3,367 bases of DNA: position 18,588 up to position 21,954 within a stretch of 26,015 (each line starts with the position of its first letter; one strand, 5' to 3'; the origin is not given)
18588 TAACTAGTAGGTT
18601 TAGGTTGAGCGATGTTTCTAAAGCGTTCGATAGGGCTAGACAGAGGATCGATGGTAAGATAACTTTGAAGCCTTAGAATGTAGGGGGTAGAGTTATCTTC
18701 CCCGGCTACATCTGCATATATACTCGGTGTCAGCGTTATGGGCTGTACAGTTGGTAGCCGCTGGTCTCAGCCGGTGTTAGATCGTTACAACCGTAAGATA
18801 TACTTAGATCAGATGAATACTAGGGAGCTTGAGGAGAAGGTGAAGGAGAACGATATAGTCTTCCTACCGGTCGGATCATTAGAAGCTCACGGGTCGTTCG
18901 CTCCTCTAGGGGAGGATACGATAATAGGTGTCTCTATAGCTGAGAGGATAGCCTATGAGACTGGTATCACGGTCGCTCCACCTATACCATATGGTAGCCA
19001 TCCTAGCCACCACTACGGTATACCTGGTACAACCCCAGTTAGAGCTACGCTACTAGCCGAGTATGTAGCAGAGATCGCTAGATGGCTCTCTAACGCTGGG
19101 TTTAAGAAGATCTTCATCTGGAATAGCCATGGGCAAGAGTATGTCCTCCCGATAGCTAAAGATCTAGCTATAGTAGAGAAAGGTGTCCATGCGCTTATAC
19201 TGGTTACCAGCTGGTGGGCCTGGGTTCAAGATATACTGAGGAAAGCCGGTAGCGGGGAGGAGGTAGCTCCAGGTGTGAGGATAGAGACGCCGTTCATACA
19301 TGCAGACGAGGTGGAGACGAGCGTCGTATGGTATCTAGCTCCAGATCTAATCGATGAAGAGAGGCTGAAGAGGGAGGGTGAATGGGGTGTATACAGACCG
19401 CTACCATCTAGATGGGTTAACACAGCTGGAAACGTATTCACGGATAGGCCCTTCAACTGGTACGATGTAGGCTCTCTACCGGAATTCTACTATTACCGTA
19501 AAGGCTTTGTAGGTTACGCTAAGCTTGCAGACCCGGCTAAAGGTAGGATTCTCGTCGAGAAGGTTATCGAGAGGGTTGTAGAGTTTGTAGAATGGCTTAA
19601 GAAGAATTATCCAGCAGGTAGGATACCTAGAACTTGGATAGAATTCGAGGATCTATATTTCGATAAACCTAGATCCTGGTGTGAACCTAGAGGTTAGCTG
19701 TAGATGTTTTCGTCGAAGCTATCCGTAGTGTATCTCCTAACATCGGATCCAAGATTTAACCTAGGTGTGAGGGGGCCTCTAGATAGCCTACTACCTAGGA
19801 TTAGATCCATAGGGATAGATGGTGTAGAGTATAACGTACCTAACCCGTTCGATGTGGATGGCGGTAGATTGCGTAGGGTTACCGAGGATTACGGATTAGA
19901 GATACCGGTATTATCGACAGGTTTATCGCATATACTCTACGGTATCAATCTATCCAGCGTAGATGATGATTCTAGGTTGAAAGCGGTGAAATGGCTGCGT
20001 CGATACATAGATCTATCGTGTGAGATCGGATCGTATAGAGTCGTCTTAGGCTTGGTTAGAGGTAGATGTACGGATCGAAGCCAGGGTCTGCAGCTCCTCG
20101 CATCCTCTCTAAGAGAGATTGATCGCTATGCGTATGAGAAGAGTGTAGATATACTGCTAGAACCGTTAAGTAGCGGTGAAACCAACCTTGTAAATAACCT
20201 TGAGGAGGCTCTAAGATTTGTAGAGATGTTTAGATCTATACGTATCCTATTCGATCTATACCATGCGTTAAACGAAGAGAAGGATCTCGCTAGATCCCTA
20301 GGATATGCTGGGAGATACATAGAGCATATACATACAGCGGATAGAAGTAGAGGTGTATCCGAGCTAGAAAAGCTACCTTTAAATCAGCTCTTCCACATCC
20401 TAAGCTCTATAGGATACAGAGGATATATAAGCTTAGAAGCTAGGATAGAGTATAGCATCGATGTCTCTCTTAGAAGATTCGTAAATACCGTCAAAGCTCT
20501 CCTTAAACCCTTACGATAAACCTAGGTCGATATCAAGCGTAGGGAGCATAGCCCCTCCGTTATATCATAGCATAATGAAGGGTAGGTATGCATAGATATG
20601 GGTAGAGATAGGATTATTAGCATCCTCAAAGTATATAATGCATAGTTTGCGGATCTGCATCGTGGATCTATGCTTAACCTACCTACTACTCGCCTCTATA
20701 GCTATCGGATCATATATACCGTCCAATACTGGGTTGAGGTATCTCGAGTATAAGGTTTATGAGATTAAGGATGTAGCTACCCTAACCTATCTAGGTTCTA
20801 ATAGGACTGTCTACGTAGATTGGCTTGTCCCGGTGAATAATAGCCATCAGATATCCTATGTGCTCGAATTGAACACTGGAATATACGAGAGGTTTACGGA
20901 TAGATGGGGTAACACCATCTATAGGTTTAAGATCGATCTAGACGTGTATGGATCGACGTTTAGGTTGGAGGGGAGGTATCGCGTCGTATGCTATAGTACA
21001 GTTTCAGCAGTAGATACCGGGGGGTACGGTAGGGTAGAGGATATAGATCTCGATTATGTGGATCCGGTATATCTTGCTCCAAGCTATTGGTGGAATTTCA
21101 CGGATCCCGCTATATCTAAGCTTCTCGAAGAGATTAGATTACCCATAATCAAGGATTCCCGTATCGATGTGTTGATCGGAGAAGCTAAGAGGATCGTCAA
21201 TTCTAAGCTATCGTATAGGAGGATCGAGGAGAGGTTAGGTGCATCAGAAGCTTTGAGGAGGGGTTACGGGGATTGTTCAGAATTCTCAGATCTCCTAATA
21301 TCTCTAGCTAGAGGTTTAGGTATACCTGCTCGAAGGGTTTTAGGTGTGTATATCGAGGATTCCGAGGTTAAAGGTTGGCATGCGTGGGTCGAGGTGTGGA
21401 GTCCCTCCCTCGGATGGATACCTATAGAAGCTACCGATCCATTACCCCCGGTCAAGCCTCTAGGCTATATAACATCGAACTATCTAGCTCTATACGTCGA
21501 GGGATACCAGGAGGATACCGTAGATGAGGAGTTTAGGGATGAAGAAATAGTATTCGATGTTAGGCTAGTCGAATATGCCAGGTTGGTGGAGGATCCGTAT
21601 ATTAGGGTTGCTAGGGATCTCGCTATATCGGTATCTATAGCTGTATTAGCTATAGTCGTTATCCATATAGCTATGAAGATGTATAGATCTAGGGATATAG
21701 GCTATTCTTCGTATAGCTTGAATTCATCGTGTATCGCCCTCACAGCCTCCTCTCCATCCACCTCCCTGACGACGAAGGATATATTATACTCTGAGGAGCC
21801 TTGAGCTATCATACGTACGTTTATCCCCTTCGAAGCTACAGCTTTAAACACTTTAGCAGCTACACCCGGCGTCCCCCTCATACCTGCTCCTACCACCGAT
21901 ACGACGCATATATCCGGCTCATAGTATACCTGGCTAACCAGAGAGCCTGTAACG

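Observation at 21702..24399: Putative pseudo-aspartokinase (intact ACT domains, eroded active site) coupled to an ornithine cyclodeaminase homologue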

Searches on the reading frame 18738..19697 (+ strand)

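Call 60: search_protein_families(library=pfam, proteins=[window:18738-19697:+], max_evalue=0.00001)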
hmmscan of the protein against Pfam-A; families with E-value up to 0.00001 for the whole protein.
window:18738-19697:+ (319 aa): 1 family
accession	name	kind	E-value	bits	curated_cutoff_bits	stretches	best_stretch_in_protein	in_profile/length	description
PF02633.19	Creatininase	-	3e-49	168.1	31.3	1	25-284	2-238/238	Creatinine amidohydrolase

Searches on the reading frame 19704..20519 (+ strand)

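Call 60: search_protein_families(library=pfam, proteins=[window:19704-20519:+], max_evalue=0.00001)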
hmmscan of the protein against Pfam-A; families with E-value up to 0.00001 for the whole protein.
window:19704-20519:+ (271 aa): 1 family
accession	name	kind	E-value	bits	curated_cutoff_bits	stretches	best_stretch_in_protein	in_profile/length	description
PF01261.30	AP_endonuc_2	-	2.3e-33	116.4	31.1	1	32-247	3-230/249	Xylose isomerase-like TIM barrel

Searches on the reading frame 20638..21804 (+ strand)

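Call 60: search_protein_families(library=pfam, proteins=[window:20638-21804:+], max_evalue=0.00001)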
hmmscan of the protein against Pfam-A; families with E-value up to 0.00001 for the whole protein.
window:20638-21804:+ (388 aa): 1 family
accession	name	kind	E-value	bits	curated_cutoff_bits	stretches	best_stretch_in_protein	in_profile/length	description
PF01841.26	Transglut_core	-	3.5e-19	69.5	23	1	187-265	25-108/108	Transglutaminase-like superfamily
